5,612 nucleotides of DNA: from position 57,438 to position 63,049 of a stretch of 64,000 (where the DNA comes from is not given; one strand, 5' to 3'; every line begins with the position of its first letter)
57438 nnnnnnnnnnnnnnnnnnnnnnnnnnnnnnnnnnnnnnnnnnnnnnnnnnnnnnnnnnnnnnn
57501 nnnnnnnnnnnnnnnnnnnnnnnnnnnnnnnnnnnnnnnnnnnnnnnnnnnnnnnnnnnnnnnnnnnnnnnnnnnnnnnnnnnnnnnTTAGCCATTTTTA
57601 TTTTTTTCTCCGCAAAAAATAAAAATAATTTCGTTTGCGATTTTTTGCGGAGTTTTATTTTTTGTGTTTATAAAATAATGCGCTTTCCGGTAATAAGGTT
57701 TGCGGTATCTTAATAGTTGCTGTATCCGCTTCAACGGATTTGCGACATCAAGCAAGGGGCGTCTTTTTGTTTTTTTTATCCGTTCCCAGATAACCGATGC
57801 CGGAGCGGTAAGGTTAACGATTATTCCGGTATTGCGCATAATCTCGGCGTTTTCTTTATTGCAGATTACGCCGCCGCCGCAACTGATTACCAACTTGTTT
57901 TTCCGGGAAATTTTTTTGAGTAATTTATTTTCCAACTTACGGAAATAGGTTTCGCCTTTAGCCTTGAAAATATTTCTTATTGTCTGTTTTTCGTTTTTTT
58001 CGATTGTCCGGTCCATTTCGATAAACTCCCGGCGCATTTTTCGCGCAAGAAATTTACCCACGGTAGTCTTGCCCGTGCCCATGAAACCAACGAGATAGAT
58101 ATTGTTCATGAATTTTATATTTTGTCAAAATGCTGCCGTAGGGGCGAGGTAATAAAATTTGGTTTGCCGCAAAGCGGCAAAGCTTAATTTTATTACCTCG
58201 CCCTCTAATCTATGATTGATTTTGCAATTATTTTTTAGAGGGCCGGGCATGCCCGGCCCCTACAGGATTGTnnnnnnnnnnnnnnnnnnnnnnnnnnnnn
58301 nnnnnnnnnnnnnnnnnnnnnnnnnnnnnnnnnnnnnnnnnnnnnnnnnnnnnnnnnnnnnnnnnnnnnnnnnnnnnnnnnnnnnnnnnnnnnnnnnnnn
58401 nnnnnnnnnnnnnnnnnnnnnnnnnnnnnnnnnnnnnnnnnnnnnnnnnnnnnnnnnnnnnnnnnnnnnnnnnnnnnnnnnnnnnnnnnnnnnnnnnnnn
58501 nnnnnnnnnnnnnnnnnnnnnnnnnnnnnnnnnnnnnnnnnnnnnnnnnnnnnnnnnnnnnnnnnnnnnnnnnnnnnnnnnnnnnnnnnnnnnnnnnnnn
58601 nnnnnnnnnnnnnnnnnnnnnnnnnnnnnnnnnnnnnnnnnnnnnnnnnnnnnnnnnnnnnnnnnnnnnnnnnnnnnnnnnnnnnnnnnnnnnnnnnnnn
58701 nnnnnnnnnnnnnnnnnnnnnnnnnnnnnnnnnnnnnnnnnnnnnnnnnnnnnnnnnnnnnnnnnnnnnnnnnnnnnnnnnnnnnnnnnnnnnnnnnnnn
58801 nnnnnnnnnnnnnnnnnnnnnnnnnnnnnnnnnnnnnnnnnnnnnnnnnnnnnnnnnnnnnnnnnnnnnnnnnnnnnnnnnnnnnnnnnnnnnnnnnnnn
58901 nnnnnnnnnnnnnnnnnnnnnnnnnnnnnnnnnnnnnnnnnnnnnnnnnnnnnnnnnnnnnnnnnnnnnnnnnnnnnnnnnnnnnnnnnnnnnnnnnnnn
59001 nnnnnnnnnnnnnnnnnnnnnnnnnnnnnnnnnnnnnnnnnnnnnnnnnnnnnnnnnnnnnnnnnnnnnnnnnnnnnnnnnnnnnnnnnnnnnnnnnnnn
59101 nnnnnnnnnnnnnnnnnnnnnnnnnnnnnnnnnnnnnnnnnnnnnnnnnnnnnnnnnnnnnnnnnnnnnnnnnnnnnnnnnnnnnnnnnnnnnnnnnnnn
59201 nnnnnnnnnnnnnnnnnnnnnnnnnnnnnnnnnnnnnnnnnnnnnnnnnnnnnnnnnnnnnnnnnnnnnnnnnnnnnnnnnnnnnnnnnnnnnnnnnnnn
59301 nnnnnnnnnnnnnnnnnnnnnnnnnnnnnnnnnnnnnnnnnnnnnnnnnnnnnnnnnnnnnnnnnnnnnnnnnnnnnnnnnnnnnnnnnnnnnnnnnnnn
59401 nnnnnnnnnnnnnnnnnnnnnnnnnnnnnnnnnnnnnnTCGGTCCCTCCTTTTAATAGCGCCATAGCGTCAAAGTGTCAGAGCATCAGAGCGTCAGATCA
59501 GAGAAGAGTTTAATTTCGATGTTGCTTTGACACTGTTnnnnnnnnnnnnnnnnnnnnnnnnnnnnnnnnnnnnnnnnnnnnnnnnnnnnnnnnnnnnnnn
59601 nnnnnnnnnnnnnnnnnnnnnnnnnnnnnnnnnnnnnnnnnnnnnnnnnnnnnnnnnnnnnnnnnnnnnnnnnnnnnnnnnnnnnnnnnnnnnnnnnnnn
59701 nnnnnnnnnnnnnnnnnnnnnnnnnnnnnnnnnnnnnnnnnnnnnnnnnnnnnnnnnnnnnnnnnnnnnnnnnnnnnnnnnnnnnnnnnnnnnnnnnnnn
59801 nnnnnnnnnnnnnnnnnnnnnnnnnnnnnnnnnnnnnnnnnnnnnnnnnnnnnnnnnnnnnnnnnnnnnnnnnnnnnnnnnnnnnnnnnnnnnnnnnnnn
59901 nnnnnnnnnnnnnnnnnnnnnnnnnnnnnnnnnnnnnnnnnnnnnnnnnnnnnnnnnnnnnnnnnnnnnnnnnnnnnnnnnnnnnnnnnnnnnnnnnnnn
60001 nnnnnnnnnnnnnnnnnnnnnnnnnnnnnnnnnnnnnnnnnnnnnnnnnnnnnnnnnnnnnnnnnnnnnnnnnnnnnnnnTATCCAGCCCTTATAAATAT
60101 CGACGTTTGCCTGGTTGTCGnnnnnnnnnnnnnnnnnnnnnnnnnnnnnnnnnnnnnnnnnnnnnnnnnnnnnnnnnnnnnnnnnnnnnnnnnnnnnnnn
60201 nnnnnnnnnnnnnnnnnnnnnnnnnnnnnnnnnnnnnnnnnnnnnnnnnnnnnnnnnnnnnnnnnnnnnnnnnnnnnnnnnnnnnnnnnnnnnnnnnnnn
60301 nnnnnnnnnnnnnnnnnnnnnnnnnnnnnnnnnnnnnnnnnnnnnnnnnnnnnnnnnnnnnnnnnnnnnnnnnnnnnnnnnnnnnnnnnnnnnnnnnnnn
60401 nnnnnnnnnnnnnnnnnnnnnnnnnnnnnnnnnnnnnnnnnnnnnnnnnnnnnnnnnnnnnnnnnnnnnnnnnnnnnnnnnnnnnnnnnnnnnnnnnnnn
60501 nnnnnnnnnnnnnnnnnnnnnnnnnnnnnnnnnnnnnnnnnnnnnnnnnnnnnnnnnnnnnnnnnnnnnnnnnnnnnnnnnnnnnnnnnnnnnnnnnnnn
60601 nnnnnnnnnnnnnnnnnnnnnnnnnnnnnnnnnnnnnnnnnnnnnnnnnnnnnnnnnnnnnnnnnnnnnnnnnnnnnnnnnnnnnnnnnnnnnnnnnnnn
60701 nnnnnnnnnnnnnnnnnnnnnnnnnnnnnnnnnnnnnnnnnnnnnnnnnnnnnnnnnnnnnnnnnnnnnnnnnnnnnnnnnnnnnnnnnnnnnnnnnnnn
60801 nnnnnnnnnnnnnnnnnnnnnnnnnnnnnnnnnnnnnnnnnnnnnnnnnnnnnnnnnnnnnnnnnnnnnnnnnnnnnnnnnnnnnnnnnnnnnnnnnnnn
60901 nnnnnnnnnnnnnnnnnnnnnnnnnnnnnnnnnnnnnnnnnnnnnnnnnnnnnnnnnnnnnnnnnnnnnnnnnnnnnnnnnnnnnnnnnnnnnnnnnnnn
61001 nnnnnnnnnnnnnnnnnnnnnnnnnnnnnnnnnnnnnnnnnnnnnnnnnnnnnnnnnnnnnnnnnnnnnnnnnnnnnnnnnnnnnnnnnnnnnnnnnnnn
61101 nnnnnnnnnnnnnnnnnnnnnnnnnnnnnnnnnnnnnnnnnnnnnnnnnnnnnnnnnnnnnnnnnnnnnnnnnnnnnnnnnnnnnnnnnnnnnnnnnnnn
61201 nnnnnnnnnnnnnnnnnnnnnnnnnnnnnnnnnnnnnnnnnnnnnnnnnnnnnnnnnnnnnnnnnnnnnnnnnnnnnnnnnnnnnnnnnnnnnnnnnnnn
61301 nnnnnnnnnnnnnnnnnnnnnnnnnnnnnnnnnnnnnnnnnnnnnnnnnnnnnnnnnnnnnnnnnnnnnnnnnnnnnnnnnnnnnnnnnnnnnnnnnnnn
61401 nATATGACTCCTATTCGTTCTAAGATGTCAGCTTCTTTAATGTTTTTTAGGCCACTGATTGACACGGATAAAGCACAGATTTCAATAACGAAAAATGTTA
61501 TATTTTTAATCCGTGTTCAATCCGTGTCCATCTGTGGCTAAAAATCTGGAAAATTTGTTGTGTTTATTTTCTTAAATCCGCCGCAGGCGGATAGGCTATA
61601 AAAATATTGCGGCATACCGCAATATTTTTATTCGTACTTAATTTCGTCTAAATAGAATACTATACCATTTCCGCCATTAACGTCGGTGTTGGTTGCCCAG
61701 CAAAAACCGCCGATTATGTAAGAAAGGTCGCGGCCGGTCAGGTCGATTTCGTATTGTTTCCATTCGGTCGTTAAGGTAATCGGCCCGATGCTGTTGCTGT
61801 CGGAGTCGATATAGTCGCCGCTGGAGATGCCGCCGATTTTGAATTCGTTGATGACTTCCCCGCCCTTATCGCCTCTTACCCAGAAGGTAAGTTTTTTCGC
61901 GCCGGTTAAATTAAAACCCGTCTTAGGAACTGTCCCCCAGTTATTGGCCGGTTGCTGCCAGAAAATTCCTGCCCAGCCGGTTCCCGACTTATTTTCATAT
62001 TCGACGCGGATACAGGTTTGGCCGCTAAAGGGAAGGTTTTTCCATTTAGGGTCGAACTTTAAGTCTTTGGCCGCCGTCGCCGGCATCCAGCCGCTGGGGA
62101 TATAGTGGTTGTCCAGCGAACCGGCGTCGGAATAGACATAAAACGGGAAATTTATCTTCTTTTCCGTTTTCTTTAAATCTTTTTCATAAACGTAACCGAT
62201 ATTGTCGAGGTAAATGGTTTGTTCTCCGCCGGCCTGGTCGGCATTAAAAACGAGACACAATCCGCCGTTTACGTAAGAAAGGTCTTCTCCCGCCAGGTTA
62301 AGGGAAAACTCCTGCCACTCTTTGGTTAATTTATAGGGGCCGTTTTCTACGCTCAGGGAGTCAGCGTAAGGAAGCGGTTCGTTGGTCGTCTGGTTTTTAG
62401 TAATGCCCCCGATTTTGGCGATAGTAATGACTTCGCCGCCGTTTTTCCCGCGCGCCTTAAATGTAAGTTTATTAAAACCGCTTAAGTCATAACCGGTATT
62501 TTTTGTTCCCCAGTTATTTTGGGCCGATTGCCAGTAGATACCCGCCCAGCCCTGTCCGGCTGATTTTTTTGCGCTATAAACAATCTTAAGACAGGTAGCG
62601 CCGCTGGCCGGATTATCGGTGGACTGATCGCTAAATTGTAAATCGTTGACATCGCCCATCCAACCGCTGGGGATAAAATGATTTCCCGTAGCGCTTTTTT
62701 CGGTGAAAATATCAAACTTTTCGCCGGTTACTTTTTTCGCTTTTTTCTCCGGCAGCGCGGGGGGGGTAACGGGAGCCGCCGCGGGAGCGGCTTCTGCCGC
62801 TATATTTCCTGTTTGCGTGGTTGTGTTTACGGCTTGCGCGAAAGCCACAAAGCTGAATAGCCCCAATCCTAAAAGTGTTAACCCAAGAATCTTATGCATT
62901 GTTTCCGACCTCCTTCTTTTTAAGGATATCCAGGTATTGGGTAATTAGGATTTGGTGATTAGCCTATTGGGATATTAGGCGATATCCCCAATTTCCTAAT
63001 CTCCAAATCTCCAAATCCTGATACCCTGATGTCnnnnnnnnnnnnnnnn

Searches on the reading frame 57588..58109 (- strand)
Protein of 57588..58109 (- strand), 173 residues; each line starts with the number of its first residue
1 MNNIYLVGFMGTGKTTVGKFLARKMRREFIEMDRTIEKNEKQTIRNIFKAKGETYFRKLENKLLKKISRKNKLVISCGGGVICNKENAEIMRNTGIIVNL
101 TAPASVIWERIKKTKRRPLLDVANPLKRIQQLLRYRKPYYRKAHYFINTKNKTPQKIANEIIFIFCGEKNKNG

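Call 20: search_protein_families(library=pfam, proteins=[window:57588-58109:-])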
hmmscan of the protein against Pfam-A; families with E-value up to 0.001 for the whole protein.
window:57588-58109:- (173 aa): 5 families
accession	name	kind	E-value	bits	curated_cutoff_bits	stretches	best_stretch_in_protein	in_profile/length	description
PF01202.28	SKI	-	5.1e-47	160.4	22.1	1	10-162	1-155/159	Shikimate kinase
PF13238.12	AAA_18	-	3e-08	34.6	29.4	1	4-115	1-112/128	AAA domain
PF00004.35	AAA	-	1.5e-05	25.9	21.2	1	4-50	1-52/131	ATPase family associated with various cellular activities (AAA)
PF13401.12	AAA_22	-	0.00011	23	27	1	3-65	7-73/130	AAA domain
PF13671.12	AAA_33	-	0.00015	22.5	27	1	4-76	2-76/143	AAA domain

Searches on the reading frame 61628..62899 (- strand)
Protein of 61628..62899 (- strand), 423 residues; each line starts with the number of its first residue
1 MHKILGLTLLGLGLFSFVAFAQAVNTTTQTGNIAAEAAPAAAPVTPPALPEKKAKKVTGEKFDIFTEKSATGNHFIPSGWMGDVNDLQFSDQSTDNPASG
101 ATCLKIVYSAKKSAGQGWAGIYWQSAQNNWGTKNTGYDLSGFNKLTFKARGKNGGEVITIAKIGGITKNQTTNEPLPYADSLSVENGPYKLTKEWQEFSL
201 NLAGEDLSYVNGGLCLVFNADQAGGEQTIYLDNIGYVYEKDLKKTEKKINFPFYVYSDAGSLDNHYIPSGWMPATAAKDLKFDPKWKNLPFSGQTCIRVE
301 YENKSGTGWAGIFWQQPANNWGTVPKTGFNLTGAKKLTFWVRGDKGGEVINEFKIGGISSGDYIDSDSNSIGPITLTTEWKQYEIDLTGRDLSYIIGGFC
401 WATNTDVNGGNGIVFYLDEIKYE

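Call 74: find_encoding_contigs(protein=window:61628-62899:-, flank=10000, max_places=2)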
Protein window:61628-62899:- (423 aa): 14 contigs read that carry it; 2 places shown.
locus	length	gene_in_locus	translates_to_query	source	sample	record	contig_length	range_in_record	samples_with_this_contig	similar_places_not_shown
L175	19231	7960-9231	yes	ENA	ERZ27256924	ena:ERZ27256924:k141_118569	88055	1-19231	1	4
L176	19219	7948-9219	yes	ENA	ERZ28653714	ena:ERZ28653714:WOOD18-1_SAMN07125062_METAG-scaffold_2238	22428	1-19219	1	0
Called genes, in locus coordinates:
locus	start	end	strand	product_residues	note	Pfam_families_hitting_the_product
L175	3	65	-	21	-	?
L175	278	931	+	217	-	-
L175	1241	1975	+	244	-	PF03783:CsgG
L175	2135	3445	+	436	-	PF01547:SBP_bac_1, PF13416:SBP_bac_8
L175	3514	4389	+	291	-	PF00528:BPD_transp_1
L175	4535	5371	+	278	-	PF00528:BPD_transp_1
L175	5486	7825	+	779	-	PF13174:TPR_6 (faint), PF13428:TPR_14 (faint), PF03198:Glyco_hydro_72 (faint), PF02836:Glyco_hydro_2_C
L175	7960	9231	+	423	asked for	-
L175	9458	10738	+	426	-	PF03198:Glyco_hydro_72, PF02836:Glyco_hydro_2_C (weak), PF11790:Glyco_hydro_cc (faint)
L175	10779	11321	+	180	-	PF00583:Acetyltransf_1, PF13673:Acetyltransf_10, PF13508:Acetyltransf_7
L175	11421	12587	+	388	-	PF02771:Acyl-CoA_dh_N, PF02770:Acyl-CoA_dh_M, PF00441:Acyl-CoA_dh_1, PF22924:ACOX_C_alpha1 (faint), PF08028:Acyl-CoA_dh_2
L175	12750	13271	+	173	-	PF00004:AAA (faint), PF13238:AAA_18, PF01202:SKI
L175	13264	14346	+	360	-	PF02481:DNA_processg_A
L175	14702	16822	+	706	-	PF01751:Toprim, PF01131:Topoisom_bac, PF01396:Zn_ribbon_Top1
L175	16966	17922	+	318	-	PF13102:Phage_int_SAM_5 (faint), PF02899:Phage_int_SAM_1, PF00589:Phage_integrase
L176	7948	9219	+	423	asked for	-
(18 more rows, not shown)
